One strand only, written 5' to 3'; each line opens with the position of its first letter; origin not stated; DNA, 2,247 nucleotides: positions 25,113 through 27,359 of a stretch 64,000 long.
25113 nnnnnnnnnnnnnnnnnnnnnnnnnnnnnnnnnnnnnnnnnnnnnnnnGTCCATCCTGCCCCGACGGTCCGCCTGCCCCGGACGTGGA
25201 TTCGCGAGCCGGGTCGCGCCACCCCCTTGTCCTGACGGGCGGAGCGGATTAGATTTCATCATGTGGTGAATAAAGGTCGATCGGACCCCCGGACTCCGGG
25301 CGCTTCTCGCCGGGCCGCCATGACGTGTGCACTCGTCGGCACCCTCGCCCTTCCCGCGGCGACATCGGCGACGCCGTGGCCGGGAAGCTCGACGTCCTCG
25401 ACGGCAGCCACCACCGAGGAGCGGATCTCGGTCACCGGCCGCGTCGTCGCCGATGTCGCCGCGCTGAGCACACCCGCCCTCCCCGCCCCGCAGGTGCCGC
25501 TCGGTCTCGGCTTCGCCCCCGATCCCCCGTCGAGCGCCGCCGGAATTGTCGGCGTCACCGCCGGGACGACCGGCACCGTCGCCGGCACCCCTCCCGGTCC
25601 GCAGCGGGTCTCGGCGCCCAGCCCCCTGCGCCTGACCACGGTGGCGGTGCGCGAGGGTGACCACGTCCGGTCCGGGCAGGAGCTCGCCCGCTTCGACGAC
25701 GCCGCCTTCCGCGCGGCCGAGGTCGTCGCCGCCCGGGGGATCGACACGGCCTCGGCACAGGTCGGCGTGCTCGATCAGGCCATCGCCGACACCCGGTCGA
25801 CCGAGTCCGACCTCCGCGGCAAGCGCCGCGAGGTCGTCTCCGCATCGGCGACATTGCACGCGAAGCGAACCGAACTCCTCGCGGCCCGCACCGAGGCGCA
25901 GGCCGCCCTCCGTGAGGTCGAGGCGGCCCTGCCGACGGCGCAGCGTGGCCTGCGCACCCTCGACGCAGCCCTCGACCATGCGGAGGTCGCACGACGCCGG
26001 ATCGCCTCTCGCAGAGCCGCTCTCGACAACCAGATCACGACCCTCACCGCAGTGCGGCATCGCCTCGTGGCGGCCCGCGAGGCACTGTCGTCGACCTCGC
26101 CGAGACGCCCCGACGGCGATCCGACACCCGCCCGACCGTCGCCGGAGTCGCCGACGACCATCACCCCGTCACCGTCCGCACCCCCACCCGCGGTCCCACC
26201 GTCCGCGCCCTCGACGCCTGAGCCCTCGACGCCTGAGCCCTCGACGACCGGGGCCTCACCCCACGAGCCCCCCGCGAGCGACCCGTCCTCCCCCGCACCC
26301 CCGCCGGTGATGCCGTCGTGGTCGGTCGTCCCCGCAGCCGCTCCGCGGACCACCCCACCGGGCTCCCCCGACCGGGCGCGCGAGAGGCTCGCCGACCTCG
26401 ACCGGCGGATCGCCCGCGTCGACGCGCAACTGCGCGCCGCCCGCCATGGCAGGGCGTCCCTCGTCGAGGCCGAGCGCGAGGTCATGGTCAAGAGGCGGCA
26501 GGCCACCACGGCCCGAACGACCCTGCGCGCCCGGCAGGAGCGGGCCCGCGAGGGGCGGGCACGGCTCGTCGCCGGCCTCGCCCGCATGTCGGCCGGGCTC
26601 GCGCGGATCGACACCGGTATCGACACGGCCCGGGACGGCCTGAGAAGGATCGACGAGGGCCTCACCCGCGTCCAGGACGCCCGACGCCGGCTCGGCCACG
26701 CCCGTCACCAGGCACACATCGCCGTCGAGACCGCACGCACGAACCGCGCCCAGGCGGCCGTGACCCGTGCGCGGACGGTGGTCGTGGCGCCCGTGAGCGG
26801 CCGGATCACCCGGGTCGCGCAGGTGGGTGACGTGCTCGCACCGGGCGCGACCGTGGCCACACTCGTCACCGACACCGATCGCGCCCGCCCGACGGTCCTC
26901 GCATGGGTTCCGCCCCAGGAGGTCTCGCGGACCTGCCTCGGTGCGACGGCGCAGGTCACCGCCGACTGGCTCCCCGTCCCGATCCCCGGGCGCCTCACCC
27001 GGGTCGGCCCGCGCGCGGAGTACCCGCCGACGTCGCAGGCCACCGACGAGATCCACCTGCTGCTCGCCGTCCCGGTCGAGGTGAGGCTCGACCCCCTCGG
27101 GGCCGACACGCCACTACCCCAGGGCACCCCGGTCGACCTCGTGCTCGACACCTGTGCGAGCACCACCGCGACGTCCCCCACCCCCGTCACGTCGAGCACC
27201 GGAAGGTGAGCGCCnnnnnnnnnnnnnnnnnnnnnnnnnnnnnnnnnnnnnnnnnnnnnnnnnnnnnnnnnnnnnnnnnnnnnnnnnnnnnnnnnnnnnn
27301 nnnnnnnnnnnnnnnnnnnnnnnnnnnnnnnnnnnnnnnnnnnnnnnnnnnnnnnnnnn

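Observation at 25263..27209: Giant adaptor protein: two matched ~130-aa helical arms with a ~90-aa Pro/Ser/Thr tip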

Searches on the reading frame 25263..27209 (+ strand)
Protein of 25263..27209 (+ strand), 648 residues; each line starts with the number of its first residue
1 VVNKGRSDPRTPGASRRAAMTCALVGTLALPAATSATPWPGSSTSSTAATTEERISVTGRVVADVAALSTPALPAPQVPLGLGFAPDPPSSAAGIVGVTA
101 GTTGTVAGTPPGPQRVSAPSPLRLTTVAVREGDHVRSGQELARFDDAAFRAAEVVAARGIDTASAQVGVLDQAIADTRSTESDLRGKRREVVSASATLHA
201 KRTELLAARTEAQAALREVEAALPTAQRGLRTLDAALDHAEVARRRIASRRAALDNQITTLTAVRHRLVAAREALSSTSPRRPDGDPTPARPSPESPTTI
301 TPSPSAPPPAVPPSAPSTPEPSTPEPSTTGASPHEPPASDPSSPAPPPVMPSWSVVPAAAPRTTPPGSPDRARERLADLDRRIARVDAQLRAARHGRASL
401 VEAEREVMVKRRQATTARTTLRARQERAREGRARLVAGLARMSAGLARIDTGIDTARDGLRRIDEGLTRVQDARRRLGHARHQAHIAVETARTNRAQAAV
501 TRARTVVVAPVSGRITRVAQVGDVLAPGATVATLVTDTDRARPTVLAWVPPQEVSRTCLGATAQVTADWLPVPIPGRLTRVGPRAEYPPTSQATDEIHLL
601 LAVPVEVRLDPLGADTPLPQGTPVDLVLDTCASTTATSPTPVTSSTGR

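Call 3: search_protein_families(library=pfam, proteins=[window:25263-27209:+], max_evalue=0.01)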
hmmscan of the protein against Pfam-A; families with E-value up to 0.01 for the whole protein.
window:25263-27209:+ (648 aa): 2 families
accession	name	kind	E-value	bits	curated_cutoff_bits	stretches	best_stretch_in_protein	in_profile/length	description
PF13437.12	HlyD_3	-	2.7e-08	34.9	22.2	1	506-610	1-94/106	HlyD family secretion protein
PF13533.13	Biotin_lipoyl_2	-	0.0001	22.5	29.8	0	116-145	3-32/32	Biotin-lipoyl like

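Call 5: find_homologous_proteins(query=window:25263-27209:+, max_evalue=0.00001)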
Query window:25263-27209:+ (648 aa): 16 proteins with E <= 0.00001 among 8000 candidates.
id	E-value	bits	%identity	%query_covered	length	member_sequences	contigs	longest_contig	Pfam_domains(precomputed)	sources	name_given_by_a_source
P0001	0.0e+0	1249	98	97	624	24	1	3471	PF25917.1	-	-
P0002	6.0e-8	50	32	22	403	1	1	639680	PF25973.1,PF25984.1,PF00364.29,PF25917.1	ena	-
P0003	7.5e-8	50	32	22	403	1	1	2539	PF25973.1,PF25984.1,PF00364.29,PF25919.1,PF25917.1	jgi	-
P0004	9.1e-8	49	32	22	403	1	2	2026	PF25973.1,PF25984.1,PF00364.29,PF25919.1,PF25917.1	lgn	-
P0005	9.4e-8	49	32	22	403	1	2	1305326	PF25973.1,PF25984.1,PF00364.29,PF25917.1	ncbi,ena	-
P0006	1.0e-7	49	31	22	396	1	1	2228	PF25984.1,PF00364.29,PF25919.1,PF25917.1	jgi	jgi:HlyD family secretion protein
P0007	1.1e-7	49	31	22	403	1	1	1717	PF25984.1,PF00364.29,PF25919.1,PF25917.1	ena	-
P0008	1.2e-7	49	31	22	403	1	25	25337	PF25984.1,PF00364.29,PF25919.1,PF25917.1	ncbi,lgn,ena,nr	ncbi:MAG TPA: HlyD family efflux transporter periplasmic adaptor subunit [Methylomirabilota bacteriu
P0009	1.8e-7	48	32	22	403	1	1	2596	PF25973.1,PF25984.1,PF00364.29,PF25919.1,PF25917.1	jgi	jgi:HlyD family secretion protein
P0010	2.2e-7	48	32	22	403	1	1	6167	PF25984.1,PF00364.29,PF25919.1,PF25917.1,PF26077.1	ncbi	ncbi:MAG: HlyD family secretion protein [Candidatus Rokuibacteriota bacterium]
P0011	2.8e-7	48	31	22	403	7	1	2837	PF25984.1,PF00364.29,PF25919.1,PF25917.1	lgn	-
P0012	4.1e-7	47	32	22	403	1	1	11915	PF25984.1,PF00364.29,PF25919.1,PF25917.1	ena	-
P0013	8.7e-7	46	31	21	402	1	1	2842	PF25973.1,PF25984.1,PF00364.29,PF25919.1,PF25917.1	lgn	-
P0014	9.5e-7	46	32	20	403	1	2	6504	PF25973.1,PF25984.1,PF00364.29,PF25919.1,PF25917.1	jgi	jgi:HlyD family secretion protein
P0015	1.4e-6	46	30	21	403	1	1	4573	PF25984.1,PF00364.29,PF25919.1,PF25917.1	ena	-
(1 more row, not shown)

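Call 9: find_related_loci(query=window:25263-27209:+, collection=genome_contigs, flank=8000)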
Query window:25263-27209:+ (648 aa) in genome_contigs; peptide patterns used: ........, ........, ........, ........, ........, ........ (x = any residue, [..] = any of these).
587 stretches matched a pattern, but none encodes a relative of the query by tblastn (E <= 1e-3).

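Call 15: search_protein_representatives(protein=window:25263-27209:+)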
Query: 648 residues. Proteins with E-value up to 0.001 (for the whole library): 668; up to 1e-10: 163; up to 1e-30: 52. The best 150 are listed.
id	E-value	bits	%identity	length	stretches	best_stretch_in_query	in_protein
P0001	0.0e+00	1248.6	99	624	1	20-648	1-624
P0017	1.4e-105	370.7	43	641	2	259-640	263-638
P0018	8.9e-68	245.9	55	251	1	403-645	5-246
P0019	7.2e-51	190.1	38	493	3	384-637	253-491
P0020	6.0e-50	187.0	36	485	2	404-647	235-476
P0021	9.4e-47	176.5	38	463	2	416-633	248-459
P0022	9.9e-46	173.1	39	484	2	420-645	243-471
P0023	9.1e-45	169.9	38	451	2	380-632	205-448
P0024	1.3e-44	169.5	36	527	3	429-635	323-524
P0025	6.0e-43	163.9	36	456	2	397-631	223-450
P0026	8.3e-43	163.5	40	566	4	414-633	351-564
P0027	2.0e-42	162.2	39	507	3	431-633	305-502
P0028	4.0e-41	157.9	38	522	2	362-634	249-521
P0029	4.8e-41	157.6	41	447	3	428-631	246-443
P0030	5.3e-41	157.5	42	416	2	417-640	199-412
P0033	2.3e-40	155.4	38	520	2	428-638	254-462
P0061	2.3e-32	129.0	36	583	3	427-643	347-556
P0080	5.7e-27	111.2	40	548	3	461-646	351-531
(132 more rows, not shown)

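Call 18: find_encoding_contigs(protein=P0017, flank=9000, max_places=3)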
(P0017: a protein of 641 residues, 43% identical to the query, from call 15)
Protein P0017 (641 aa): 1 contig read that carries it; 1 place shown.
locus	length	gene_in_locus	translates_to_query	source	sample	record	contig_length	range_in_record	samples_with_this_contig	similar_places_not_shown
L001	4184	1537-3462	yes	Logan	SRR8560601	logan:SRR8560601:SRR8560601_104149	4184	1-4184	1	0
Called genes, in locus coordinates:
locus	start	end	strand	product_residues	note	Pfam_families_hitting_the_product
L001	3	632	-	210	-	?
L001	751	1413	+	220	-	PF00440:TetR_N, PF17920:TetR_C_16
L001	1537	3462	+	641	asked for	PF25917:BSH_RND (faint)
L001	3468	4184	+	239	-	?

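Call 19: find_encoding_contigs(protein=P0024, flank=9000, max_places=3)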
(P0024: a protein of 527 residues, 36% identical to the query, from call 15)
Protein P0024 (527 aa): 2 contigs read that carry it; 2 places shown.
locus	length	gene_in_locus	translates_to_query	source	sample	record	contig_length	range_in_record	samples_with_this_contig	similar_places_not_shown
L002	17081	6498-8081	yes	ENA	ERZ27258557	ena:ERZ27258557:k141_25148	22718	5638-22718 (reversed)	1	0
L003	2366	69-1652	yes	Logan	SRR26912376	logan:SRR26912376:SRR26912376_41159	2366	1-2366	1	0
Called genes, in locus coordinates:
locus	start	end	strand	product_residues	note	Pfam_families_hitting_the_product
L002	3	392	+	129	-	?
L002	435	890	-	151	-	PF00436:SSB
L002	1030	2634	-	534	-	PF03193:RsgA_GTPase (faint), PF00350:Dynamin_N (faint), PF01926:MMR_HSR1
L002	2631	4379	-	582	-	PF00350:Dynamin_N (faint)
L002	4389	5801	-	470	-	PF13367:PrsW-protease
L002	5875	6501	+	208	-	PF00440:TetR_N, PF16859:TetR_C_11 (weak), PF14246:TetR_C_7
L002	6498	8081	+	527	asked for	-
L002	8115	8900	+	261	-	PF25919:BSH_CusB (faint), PF25990:Beta-barrel_YknX (faint), PF00364:Biotin_lipoyl (faint), PF25917:BSH_RND (weak), PF25984:BSH_YknX (weak), PF26002:Beta-barrel_AprE (weak)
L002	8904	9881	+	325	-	PF00005:ABC_tran, PF13304:AAA_21 (faint)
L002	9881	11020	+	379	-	PF12679:ABC2_membrane_2, PF12698:ABC2_membrane_3, PF01061:ABC2_membrane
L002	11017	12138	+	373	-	PF12679:ABC2_membrane_2, PF12730:ABC2_membrane_4 (faint), PF12698:ABC2_membrane_3, PF01061:ABC2_membrane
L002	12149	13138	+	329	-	PF00005:ABC_tran, PF13304:AAA_21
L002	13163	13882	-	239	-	PF13398:Peptidase_M50B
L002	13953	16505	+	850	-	PF00270:DEAD, PF04851:ResIII (weak), PF22527:DEXQc_Suv3, PF12029:DUF3516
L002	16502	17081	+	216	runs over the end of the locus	PF00782:DSPc (weak)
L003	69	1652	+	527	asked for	-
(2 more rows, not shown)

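Call 20: list_cluster_members(proteins=[P0001, P0017, P0019, P0021, P0024, P0026, P0033, P0061, P0080, P0030])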
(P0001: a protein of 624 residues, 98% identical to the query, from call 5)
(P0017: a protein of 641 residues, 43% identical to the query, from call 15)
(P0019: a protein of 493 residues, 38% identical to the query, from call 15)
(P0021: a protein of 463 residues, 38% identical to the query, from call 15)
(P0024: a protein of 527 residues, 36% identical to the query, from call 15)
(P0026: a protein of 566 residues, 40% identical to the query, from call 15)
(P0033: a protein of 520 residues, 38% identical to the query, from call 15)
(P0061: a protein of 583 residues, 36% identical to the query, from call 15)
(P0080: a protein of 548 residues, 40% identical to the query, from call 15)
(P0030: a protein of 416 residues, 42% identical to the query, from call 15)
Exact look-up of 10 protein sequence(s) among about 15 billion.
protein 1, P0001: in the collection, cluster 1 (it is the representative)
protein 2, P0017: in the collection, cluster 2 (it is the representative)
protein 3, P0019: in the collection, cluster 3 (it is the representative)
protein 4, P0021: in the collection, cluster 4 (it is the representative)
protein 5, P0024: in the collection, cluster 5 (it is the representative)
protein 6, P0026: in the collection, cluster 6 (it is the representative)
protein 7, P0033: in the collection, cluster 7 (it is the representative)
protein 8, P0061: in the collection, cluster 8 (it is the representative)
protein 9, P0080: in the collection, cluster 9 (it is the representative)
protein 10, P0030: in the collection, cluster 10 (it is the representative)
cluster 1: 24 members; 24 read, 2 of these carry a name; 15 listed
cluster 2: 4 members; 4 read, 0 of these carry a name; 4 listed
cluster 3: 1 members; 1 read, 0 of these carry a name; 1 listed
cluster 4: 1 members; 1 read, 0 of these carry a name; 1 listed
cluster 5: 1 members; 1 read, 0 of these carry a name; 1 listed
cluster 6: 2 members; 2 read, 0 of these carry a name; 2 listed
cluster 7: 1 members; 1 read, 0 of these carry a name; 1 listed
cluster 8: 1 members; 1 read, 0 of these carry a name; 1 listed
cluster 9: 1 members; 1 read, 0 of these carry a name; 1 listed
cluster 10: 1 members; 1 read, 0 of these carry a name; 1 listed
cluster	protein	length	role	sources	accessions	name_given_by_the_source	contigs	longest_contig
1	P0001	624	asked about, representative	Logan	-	-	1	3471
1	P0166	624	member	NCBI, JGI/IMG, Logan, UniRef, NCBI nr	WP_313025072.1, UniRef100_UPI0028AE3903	HlyD family efflux transporter periplasmic adaptor subunit [Mobilicoccus sp.] | HlyD family efflux transporter periplasmic adaptor subunit n=1 Tax=Mobilicoccus sp. ...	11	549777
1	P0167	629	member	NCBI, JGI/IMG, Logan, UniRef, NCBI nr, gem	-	-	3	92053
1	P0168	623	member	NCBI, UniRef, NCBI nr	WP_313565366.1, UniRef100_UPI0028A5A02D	HlyD family efflux transporter periplasmic adaptor subunit [Mobilicoccus sp.] | HlyD family efflux transporter periplasmic adaptor subunit n=1 Tax=Mobilicoccus sp. ...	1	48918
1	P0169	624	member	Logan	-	-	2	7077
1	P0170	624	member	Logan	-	-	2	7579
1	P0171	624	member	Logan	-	-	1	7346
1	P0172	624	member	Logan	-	-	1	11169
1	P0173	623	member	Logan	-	-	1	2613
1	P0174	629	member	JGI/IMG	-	-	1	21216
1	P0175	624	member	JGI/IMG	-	-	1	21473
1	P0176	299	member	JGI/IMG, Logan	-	-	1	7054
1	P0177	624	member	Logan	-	-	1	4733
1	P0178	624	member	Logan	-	-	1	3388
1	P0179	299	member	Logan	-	-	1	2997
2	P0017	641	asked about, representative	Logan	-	-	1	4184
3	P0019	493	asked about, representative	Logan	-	-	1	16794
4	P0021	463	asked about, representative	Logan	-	-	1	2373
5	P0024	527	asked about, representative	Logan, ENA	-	-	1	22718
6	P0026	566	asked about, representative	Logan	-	-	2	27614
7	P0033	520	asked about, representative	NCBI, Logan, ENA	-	-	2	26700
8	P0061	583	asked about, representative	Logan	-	-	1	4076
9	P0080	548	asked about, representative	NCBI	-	-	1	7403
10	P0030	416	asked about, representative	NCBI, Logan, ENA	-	-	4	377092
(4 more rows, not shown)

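Call 32: predict_structure(alignment_id=A1)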
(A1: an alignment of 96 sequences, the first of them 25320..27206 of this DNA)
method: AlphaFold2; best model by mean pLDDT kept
length: 629 residues; sequences in the alignment: 96
mean_pLDDT: 81.5   pTM: 0.55
mean pLDDT of the five models: 81.5, 79.9, 79.8, 79.3, 78.1
residues with pLDDT >= 90: 404; 70-90: 53; 50-70: 45; < 50: 127
segments of 3 or more residues with pLDDT < 50: 1-29, 78-87, 260-288, 290-299, 308-324, 326-348, 627-629
pLDDT, mean of each block of 10 residues (from residue 1): 36 40 40 83 95 90 73 53 48 70 97 98 97 95 96 98 98 98 98 98 97 98 98 98 97 82 38 42 45 46 47 43 46 40 44 85 95 97 97 97 97 98 98 98 98 98 96 95 97 97 97 93 91 94 95 96 95 75 94 83 94 66 55
secondary structure, 60 per line:
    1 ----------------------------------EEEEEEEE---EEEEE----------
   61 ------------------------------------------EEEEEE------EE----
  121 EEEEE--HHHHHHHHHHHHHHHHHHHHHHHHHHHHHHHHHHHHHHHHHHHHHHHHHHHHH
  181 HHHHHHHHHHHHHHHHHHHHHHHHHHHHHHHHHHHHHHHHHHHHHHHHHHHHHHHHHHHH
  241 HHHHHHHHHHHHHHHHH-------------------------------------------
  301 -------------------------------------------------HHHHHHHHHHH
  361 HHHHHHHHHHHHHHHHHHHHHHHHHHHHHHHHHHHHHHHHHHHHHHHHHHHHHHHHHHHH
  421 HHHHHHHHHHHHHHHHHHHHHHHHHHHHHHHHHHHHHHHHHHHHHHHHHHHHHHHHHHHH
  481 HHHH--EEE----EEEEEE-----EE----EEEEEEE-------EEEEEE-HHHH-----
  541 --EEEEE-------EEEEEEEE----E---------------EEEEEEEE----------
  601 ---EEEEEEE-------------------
elements in order: E35-42 E46-50 E103-108 E121-125 H128-257 H350-484 E487-489 E494-499 E511-517 E525-530 H532-535 E543-547 E555-562 E583-590 E604-610

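Call 34: search_solved_structures(query=A1, max_evalue=0.01)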
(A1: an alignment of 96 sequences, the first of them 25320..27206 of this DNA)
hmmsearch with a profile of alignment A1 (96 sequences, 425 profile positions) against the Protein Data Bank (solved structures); distinct sequences matched with E-value up to 0.01: 58.
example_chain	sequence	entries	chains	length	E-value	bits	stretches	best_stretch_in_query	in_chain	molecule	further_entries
4tko_B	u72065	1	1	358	9.8e-19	70.6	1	89-413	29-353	EmrA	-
6vej_P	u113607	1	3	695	1.2e-17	67.1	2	248-367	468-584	Probable Resistance-Nodulation-Cell Division (RND) efflux membrane fusion protein,Probable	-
20yy_D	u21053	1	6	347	1.4e-16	63.5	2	268-367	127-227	Multidrug efflux RND transporter periplasmic adaptor subunit MexJ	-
4dk1_A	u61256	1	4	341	1.8e-11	46.7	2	81-134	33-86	Putative MacA, Multidrug resistance protein mexA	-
4dk0_A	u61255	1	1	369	2e-11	46.5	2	210-365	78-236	Putative MacA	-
8zal_A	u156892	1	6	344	9.7e-11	44.3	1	209-394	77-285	Multidrug export protein EmrA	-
8zar_A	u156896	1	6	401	1.7e-10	43.5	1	209-394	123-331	Multidrug export protein EmrA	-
5nen_A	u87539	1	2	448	3.5e-10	42.4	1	153-362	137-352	Lipase C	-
4kks_A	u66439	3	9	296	4e-09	39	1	290-364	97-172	Membrane fusion protein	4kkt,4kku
5xu0_A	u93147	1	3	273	5.8e-09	38.4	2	90-147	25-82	Membrane-fusion protein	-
3lnn_A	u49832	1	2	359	8.1e-09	37.9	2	88-181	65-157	Membrane fusion protein (MFP) heavy metal cation efflux ZneB (CzcB-like)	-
4l8j_A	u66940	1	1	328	6.3e-07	31.7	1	89-135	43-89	Putative efflux transporter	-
8p4y_A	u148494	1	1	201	1.4e-06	30.6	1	138-228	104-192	Protein origami triangle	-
8dck_C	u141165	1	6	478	5.3e-06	28.7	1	274-351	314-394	Membrane fusion protein (MFP) family protein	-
2f1m_A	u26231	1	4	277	1.6e-05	27.1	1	263-321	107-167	Acriflavine resistance protein A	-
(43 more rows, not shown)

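Call 35: fold_search(model_id=the predicted structure, library=pdb)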
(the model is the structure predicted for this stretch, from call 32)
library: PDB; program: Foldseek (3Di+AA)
matches with E <= 10: 373; with E <= 0.001: 70
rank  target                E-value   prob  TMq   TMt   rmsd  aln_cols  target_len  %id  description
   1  4tko                  4.4e-12  1.00  0.22  0.38  35.2       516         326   12  Structure of the periplasmic adaptor protein EmrA (released 2014-07-09)
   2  8zal_A                1.9e-09  1.00  0.25  0.45  43.3       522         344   13  EmrAB-TolC MFS-type tripartite multidrug efflux pump EA (released 2025-04-30)
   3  8zar_B                2.7e-09  1.00  0.25  0.43  42.4       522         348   12  EmrAB-TolC MFS-type tripartite multidrug efflux pump FA (released 2025-04-30)
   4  8zal_B                3.2e-09  1.00  0.25  0.44  42.4       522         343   12  EmrAB-TolC MFS-type tripartite multidrug efflux pump EA (released 2025-04-30)
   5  3fpp_A                1.3e-08  1.00  0.23  0.53  50.3       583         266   10  Crystal structure of E.coli MacA (released 2009-04-28)
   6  8zar_D                1.5e-08  1.00  0.24  0.40  43.6       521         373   12  EmrAB-TolC MFS-type tripartite multidrug efflux pump FA (released 2025-04-30)
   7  8zar_C                2.4e-08  1.00  0.24  0.42  44.0       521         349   12  EmrAB-TolC MFS-type tripartite multidrug efflux pump FA (released 2025-04-30)
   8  9qgy_G                3.9e-08  1.00  0.23  0.41  36.7       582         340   10  Structure of the YbjP lipoprotein bound to the MacAB-TolC tripartite efflux pump (released 2026-03-25)
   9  5nik_D                1.1e-07  1.00  0.24  0.43  42.6       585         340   10  Structure of the MacAB-TolC ABC-type tripartite multidrug efflux pump (released 2017-05-24)
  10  3fpp_B                2.8e-07  1.00  0.17  0.37  39.9       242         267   20  Crystal structure of E.coli MacA (released 2009-04-28)
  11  5xu0_B                3.9e-07  1.00  0.19  0.49   4.2       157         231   14  Structure of the membrane fusion protein Spr0693 from Streptococcus pneumoniae R6 (released 2018-01-24)
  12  3lnn_B                1.1e-06  1.00  0.16  0.37   6.5       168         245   17  Crystal structure of ZneB from Cupriavidus metallidurans (released 2010-06-30)
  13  2f1m_C                3.8e-06  1.00  0.19  0.42   4.7       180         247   18  Conformational flexibility in the multidrug efflux system protein AcrA (released 2006-03-21)
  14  3lnn_A                1.0e-05  1.00  0.15  0.26   8.2       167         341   18  Crystal structure of ZneB from Cupriavidus metallidurans (released 2010-06-30)
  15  9j3d_D                1.1e-05  1.00  0.21  0.36  21.4       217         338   16  Cryo-EM structure of TMexCD1-TOprJ1 (released 2025-08-13)
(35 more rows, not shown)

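Call 42: search_protein_families(library=ncbifam, proteins=[window:25263-27209:+], max_evalue=0.001)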
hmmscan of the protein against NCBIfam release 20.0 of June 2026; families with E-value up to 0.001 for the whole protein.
window:25263-27209:+ (648 aa): 10 families
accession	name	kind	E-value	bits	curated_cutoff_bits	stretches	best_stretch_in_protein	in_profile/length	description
NF002939.0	PRK03598.1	equivalog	1e-14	54.4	393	2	388-630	96-327/332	secretion protein HlyD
TIGR01843.1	type_I_hlyD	subfamily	2e-14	53.4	208.65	2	123-256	53-185/422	HlyD family type I secretion periplasmic adaptor subunit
TIGR02971.1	heterocyst_DevB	subfamily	8.6e-13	48.4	129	2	115-267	15-157/327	ABC exporter membrane fusion protein, DevB family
TIGR01730.1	RND_mfp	subfamily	3.1e-10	39.5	94.9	2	481-586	111-215/322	efflux RND transporter periplasmic adaptor subunit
TIGR00998.1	8a0101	subfamily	3.4e-08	32.8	390.8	1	375-537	69-238/334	EmrA/EmrK family multidrug efflux transporter periplasmic adaptor subunit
TIGR00999.1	8a0102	subfamily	1.4e-06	27.7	319.3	1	476-584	66-170/271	CzcB/NccB family metal efflux transporter periplasmic adaptor subunit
TIGR02168.1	SMC_prok_B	equivalog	9.8e-06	23.6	567.35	0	158-262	372-476/1181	chromosome segregation protein SMC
TIGR03794.1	NHLM_micro_HlyD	equivalog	1.2e-05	24.4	156.2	0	406-566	159-317/421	NHLP bacteriocin system secretion protein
NF045487.1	ASRP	equivalog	0.00016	20.4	300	0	176-277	129-236/593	archaea-specific SMC-related protein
TIGR02169.1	SMC_prok_A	equivalog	0.0004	18.2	729.4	0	372-478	363-469/1165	chromosome segregation protein SMC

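Call 43: find_homologous_proteins(query=A1, max_evalue=1e-20)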
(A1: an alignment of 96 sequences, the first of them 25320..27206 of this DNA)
Query A1 (96 sequences) (629 aa, profile of the alignment): 2 proteins with E <= 1e-20 among 8000 candidates.
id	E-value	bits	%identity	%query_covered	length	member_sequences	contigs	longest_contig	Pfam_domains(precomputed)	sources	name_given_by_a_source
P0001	3.5e-109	384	98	100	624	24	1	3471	PF25917.1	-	-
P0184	6.2e-22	96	36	7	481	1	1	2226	PF25881.1,PF25990.1,PF25917.1,PF25954.1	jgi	jgi:HlyD family secretion protein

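Call 64: find_related_loci(query=A2, collection=genome_contigs, flank=9000)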
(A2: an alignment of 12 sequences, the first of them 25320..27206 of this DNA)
Query A2 (629 aa) in genome_contigs; peptide patterns used: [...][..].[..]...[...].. (x = any residue, [..] = any of these).
54 stretches matched a pattern; 47 encode a relative of the query (tblastn E <= 1e-3); 47 distinct loci.
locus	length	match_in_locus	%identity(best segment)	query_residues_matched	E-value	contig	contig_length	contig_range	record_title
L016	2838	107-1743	53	349-626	3e-72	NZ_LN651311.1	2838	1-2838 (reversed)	Mobilicoccus massiliensis strain SIT2, whole genome shotgun sequence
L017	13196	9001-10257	40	36-612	4e-42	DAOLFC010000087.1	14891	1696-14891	MAG TPA_asm: Arachnia sp. isolate AMR_MDS_0196 NODE_665_length_14891_cov_36.065382, whole genome shotgun sequence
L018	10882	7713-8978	39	36-612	3e-37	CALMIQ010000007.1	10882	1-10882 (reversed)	MAG TPA_asm: uncultured Micropruina sp. isolate SRR2107183_bin.11_CONCOCT_v1.1_MAG genome assembly, contig: ERZ794926.31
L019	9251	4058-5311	38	36-612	2e-37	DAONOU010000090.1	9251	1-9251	MAG TPA_asm: Arachnia sp. isolate AMR_MDS_4374 NODE_6465_length_9251_cov_5.242171, whole genome shotgun sequence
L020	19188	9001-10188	36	36-612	6e-37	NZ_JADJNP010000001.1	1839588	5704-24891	MAG: Tessaracoccus sp. isolate EsbW_18-Q3-R4-48_MAXAC.167_sub tig00000810-10-18378780, whole genome shotgun sequence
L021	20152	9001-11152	31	101-612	2e-35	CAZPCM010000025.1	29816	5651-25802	MAG TPA_asm: uncultured Propionibacteriaceae bacterium isolate SRP342105_co1_29 genome assembly, contig: NODE_2019_lengt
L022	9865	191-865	37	378-612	1e-36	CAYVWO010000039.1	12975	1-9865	MAG TPA_asm: uncultured Tessaracoccus sp. isolate SRP263991_co6_23 genome assembly, contig: NODE_5444_length_12975_cov_4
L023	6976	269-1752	42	104-612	5e-36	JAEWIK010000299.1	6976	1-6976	MAG: Actinomycetes bacterium isolate OH_PBrB_106 k127_41021, whole genome shotgun sequence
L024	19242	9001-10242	44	39-612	3e-34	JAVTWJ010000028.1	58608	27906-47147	MAG: Propionibacteriaceae bacterium isolate labscale reactor_MAG11 NODE_284_length_58608_cov_229.115400, whole genome sh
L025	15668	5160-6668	31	36-619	6e-34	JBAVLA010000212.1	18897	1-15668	MAG: Candidatus Nanopelagicales bacterium isolate MFD03980_ilm_asm_bin1 k127_43719, whole genome shotgun sequence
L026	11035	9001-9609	36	402-612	2e-30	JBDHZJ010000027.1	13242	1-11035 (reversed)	MAG: Propionicimonas sp. isolate AS-MESO-3CA.77 NODE_20253_length_13242_cov_6.095329, whole genome shotgun sequence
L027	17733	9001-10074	40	105-620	4e-30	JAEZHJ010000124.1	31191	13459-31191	MAG: Actinomycetes bacterium isolate OH_CDB_133 k127_562366, whole genome shotgun sequence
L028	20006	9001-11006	40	36-612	3e-30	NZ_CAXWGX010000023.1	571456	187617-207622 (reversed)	Propionicimonas sp. T2.31MG-18 isolate Propionicimonas sp. T2.31MG-18 scaffold_3, whole genome shotgun sequence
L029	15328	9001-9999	35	105-613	6e-30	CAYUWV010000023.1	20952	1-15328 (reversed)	MAG TPA_asm: uncultured Propionibacteriaceae bacterium isolate SRP342105_co2_232 genome assembly, contig: NODE_2560_leng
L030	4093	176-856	38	402-621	4e-30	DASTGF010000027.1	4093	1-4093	MAG TPA_asm: Microlunatus sp. isolate SMAG_U23 k141_1531776, whole genome shotgun sequence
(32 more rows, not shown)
